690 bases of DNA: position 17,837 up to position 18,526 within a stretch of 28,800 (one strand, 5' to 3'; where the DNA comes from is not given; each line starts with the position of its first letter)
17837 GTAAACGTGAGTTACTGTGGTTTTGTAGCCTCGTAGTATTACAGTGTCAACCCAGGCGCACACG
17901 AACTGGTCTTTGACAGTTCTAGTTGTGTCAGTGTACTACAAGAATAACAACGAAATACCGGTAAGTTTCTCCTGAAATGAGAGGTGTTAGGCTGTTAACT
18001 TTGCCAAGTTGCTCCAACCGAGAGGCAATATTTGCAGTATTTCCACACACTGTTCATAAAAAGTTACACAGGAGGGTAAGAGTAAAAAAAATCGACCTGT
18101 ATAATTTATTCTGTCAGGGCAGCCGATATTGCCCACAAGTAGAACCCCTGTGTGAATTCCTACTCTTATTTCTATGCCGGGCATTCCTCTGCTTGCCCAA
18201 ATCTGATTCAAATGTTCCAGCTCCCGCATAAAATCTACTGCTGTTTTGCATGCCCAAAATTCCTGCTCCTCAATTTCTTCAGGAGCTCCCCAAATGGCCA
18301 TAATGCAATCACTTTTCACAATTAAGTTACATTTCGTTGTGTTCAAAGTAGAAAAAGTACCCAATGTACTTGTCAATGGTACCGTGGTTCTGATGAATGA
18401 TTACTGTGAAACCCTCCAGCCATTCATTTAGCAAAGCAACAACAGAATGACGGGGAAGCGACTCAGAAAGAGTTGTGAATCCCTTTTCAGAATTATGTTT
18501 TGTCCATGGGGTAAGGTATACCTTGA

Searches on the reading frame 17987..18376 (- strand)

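Call 61: search_protein_families(library=pfam, proteins=[window:17987-18376:-], max_evalue=0.01)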
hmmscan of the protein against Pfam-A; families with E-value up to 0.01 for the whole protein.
window:17987-18376:- (129 aa): 1 family
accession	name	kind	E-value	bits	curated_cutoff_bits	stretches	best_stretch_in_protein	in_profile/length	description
PF00211.25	Guanylate_cyc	-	9.6e-06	25.8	21.9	1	23-85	59-117/183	Adenylate and Guanylate cyclase catalytic domain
